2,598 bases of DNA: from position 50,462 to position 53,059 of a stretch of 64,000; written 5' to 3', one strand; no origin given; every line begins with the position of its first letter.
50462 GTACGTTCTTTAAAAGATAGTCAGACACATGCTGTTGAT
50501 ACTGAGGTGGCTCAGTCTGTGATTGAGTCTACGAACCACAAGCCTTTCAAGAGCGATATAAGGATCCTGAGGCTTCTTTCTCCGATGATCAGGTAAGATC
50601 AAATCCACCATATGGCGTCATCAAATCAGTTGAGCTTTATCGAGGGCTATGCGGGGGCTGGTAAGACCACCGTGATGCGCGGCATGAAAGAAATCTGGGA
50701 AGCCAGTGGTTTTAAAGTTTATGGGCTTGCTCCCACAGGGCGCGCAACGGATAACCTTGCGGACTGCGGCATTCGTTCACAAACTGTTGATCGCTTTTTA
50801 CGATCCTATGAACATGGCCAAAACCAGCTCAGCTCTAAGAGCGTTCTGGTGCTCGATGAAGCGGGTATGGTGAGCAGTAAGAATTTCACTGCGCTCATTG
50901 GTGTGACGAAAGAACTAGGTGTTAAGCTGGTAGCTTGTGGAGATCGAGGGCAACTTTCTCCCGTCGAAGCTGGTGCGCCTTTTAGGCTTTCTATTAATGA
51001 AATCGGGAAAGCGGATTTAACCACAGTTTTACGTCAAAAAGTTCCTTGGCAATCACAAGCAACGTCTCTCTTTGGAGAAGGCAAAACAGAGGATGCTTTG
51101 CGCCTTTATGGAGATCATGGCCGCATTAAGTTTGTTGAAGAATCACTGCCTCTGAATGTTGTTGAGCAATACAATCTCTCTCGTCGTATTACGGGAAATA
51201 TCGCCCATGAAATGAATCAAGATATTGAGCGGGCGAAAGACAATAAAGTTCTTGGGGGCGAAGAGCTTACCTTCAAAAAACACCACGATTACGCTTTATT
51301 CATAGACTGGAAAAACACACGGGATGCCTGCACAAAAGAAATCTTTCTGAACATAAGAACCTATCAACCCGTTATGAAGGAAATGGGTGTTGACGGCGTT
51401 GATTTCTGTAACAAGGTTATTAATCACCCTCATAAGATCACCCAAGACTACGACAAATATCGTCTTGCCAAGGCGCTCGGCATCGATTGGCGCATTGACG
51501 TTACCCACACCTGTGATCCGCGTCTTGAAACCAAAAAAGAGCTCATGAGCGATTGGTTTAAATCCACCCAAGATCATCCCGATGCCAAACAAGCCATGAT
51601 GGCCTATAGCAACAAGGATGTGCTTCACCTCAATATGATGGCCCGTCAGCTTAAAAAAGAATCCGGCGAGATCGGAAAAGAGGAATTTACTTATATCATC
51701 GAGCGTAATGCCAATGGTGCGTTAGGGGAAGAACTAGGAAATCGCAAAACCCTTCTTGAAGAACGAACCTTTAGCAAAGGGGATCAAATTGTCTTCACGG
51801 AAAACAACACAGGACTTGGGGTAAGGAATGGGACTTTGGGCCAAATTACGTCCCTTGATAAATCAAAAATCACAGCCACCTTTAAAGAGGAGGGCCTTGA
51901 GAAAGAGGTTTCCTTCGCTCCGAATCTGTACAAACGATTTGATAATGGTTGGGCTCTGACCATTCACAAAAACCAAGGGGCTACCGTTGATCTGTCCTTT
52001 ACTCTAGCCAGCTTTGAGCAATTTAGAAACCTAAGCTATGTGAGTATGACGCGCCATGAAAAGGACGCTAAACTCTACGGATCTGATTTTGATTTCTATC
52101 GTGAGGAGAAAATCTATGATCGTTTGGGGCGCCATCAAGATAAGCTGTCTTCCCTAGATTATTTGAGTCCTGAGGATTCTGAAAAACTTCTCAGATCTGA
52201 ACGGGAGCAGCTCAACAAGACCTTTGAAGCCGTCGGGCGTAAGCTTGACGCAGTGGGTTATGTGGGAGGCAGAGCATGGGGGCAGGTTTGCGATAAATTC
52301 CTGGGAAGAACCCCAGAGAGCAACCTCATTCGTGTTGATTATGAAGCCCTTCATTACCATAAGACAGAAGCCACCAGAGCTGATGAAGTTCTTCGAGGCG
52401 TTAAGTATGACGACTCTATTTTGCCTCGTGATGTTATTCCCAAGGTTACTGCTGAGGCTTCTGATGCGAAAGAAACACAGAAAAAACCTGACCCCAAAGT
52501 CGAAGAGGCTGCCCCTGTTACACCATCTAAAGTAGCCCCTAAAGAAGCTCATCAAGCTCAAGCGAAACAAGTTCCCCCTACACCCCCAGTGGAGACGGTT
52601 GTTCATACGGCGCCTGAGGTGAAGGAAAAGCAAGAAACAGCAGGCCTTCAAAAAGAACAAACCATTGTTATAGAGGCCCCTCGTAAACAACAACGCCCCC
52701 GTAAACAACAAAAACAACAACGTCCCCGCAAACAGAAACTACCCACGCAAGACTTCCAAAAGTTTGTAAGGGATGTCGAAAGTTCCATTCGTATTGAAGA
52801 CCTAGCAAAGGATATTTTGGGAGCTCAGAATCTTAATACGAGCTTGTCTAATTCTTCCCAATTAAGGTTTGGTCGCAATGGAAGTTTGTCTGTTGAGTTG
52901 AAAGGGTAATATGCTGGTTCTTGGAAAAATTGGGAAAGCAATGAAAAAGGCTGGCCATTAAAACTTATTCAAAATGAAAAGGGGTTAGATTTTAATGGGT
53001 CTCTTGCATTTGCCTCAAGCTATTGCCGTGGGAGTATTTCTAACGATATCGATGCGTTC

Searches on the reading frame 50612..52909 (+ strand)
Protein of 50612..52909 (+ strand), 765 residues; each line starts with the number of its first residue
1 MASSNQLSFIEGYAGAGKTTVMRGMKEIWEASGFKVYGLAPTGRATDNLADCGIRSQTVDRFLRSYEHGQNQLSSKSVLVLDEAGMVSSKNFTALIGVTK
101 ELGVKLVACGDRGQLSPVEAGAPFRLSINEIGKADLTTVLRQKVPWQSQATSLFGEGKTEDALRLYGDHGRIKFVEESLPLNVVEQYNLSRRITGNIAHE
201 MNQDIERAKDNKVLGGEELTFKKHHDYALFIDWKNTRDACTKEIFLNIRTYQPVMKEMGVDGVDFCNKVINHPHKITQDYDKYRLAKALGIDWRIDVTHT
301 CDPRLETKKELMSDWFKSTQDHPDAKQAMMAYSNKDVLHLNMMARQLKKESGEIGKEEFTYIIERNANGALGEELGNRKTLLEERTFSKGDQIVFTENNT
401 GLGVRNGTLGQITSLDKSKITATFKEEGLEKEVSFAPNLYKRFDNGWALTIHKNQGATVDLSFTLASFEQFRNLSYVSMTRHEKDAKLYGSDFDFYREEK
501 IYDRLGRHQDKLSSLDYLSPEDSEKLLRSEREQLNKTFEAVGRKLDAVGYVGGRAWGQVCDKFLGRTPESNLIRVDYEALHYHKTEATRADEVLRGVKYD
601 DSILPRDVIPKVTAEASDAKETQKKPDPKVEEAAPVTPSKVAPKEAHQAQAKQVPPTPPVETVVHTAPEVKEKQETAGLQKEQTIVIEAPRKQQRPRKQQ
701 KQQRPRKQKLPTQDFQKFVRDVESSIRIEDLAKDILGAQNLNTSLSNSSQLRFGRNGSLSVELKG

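Call 20: search_protein_families(library=ncbifam, proteins=[window:50612-52909:+], max_evalue=1e-10)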
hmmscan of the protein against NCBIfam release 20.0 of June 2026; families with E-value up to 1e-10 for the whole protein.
window:50612-52909:+ (765 aa): 9 families
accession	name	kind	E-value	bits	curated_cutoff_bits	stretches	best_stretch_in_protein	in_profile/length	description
TIGR02768.1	TraA_Ti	equivalog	4.9e-99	332.6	590.45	2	3-176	373-547/751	Ti-type conjugative transfer relaxase TraA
NF010464.0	PRK13889.1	subfamily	3.8e-77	260.1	1015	2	3-188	360-548/992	conjugal transfer relaxase TraA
NF010402.0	PRK13826.1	subfamily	1.9e-73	247.9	1317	2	2-173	394-566/1102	Dtr system oriT relaxase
TIGR01448.2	helicase_RecD2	equivalog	5.9e-33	114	500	2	2-143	328-477/713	SF1B family DNA helicase RecD2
TIGR02760.1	TraI_TIGR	equivalog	2.9e-27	94.6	929.85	1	4-143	1035-1182/1960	conjugative transfer relaxase/helicase TraI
TIGR01447.1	recD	equivalog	8.2e-22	77.5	310.15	0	3-123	161-309/597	exodeoxyribonuclease V subunit alpha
NF010263.0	PRK13709.1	equivalog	2.6e-19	68.1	2212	1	3-128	983-1116/1752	conjugative transfer relaxase/helicase TraI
NF011300.0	PRK14712.1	equivalog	3e-13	48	2486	1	3-128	850-983/1623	conjugative transfer relaxase/helicase TraI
NF008127.0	PRK10875.1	equivalog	1.1e-11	44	671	0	387-491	485-592/619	exodeoxyribonuclease V subunit alpha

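Call 31: search_dna_similar(query=window:50612-52909:+, collection=plasmids, mode=protein, max_rows=15)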
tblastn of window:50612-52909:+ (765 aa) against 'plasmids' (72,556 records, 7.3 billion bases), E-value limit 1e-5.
The search stops at 5000 records and this limit was reached: more records match than are counted here, and every count below describes the 5000 best-scoring records only.
Records with a match: at least 5000; places in all: 5216; records where one place covers at least 80% of the query: 0.
Best place of each record, by identity: <60% 5000.
By first word of the organism name: Klebsiella 2127; Escherichia 363; Rhizobium 353; Agrobacterium 283; Sinorhizobium 205; Acinetobacter 135; Enterobacter 123; Burkholderia 112; Xanthomonas 88; Citrobacter 79; and 169 more.
By predicted mobility (MOB-suite, as given by PLSDB): conjugative 4036; non-mobilizable 489; mobilizable 475.
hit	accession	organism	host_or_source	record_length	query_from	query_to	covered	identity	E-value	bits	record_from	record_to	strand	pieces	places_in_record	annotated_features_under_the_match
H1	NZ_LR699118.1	Aquicella lusitana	Borehole HDN1, spa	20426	7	649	67%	32.7%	3e-25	235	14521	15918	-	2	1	traA: Ti-type conjugative transfer relaxase TraA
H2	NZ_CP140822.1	Rhizobium johnstonii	Trifolium pratense,whole organism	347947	1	533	68%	31.8%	4e-30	263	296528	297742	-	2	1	traA: Ti-type conjugative transfer relaxase TraA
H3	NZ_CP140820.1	Rhizobium johnstonii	Trifolium pratense,whole organism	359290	6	533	67%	31.8%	6e-30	257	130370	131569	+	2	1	traA: Ti-type conjugative transfer relaxase TraA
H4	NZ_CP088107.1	Rhizobium ruizarguesonis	cell culture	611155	6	517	65%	32.3%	3e-31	261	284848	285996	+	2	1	traA: Ti-type conjugative transfer relaxase TraA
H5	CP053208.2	Rhizobium leguminosarum bv. trifolii TA1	Trifolium spumosum L. (Annual ...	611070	6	517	65%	32.3%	3e-31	261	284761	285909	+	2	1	traA: Ti-type conjugative transfer relaxase TraA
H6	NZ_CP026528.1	Sinorhizobium meliloti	Medicago sativa L. subsp. ambigua,Cell ...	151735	6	501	60%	34.6%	1e-33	260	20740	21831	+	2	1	traA: Ti-type conjugative transfer relaxase TraA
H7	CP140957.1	Sinorhizobium meliloti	Medicago lupulina,whole organism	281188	6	501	60%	34.6%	4e-33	258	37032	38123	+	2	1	traA: Ti-type conjugative transfer relaxase TraA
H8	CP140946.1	Sinorhizobium meliloti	Medicago lupulina,whole organism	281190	6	501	60%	34.6%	4e-33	258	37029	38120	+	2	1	traA: Ti-type conjugative transfer relaxase TraA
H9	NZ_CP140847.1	Rhizobium johnstonii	Trifolium pratense,whole organism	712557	6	517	65%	31.9%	3e-28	254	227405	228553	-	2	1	traA: Ti-type conjugative transfer relaxase TraA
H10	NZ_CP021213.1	Sinorhizobium meliloti RU11/001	-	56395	5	501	60%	34.3%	2e-33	257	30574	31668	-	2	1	none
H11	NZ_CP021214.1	Sinorhizobium meliloti RU11/001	-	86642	5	501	60%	34.3%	2e-33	257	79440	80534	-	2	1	traA: Ti-type conjugative transfer relaxase TraA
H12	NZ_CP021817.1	Sinorhizobium meliloti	Medicago truncatula,Single Cell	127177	1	501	60%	34.4%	6e-33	255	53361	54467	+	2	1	traA: Ti-type conjugative transfer relaxase TraA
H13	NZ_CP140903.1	Sinorhizobium medicae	Medicago lupulina,whole organism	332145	6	501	60%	34.3%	6e-33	259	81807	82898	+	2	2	traA: Ti-type conjugative transfer relaxase TraA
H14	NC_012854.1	Rhizobium leguminosarum bv. trifolii WSM1325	-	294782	4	517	63%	32.6%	8e-28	252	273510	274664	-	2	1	traA: Ti-type conjugative transfer relaxase TraA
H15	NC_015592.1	Sinorhizobium meliloti AK83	-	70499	6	501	60%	34.1%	5e-33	257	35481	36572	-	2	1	traA: Ti-type conjugative transfer relaxase TraA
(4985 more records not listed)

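Call 89: search_protein_families(library=pfam, proteins=[P0252, P0254, P0256, P0260, P0266, P0277, P0300, P0337, P0339, P0363], max_evalue=0.1)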
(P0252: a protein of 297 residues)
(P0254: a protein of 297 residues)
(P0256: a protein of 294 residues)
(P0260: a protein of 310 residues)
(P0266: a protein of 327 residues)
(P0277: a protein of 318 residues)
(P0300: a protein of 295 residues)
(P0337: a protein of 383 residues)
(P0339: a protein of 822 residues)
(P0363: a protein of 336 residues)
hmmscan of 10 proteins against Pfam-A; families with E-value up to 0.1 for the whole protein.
P0252 (297 aa): 0 families

P0254 (297 aa): 1 family
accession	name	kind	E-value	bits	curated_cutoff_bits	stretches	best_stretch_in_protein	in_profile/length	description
PF06276.17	FhuF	-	0.092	13.7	25.2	0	245-279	32-65/161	Ferric iron reductase FhuF-like transporter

P0256 (294 aa): 0 families

P0260 (310 aa): 2 families
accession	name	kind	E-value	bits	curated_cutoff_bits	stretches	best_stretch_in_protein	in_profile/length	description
PF10280.14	Med11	-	0.06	14.2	26.9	1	81-147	11-75/120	Mediator complex protein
PF11815.13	DUF3336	-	0.09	13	25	0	34-69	78-113/138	Domain of unknown function (DUF3336)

P0266 (327 aa): 0 families

P0277 (318 aa): 0 families

P0300 (295 aa): 0 families

P0337 (383 aa): 1 family
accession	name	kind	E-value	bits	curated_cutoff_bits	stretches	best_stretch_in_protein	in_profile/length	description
PF05721.19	PhyH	-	0.00034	21.4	22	1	147-331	2-202/213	Phytanoyl-CoA dioxygenase (PhyH)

P0339 (822 aa): 13 families
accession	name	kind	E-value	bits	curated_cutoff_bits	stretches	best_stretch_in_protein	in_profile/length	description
PF00685.33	Sulfotransfer_1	-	3.5e-18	66.4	22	1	591-774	2-185/255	Sulfotransferase domain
PF13469.12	Sulfotransfer_3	-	5.1e-10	40.4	27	1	662-773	110-213/216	Sulfotransferase family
PF13181.12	TPR_8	-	5.9e-09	35.8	25.7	0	407-436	4-33/34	Tetratricopeptide repeat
PF07719.23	TPR_2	-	1.7e-08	34.4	27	0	439-470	2-33/34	Tetratricopeptide repeat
PF13414.12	TPR_11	-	1.9e-07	31.1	26.8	1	383-418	7-42/42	TPR repeat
PF13428.12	TPR_14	-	4.8e-07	30.3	23.5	0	407-445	4-42/44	Tetratricopeptide repeat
PF14559.12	TPR_19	-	8.6e-06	26.4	25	1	416-470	3-57/68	Tetratricopeptide repeat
PF13424.12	TPR_12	-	2.8e-05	24.7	30.1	1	406-466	5-73/77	Tetratricopeptide repeat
PF00515.34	TPR_1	-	0.0022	18.2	27.8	0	407-436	4-33/34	Tetratricopeptide repeat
PF23914.1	TPR_CcmH_CycH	-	0.0076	16.5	42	0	387-470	67-153/158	Cytochrome c-type biogenesis protein H TPR domain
PF03567.20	Sulfotransfer_2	-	0.0085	16.7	22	1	663-733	67-133/252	Sulfotransferase family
PF13431.12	TPR_17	-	0.011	16.4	24.4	0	325-352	3-30/34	Tetratricopeptide repeat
PF09295.16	ChAPs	-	0.081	12.3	20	0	303-361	235-294/395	ChAPs (Chs5p-Arf1p-binding proteins)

P0363 (336 aa): 0 families

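Call 97: search_protein_families(library=pfam, proteins=[L079:2157-3380:-, L032:4699-6180:+], max_evalue=0.1)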
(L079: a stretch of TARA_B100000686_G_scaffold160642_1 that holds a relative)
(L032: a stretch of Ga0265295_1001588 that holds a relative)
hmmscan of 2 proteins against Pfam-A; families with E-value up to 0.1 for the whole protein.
L079:2157-3380:- (408 aa): 0 families

L032:4699-6180:+ (494 aa): 0 families
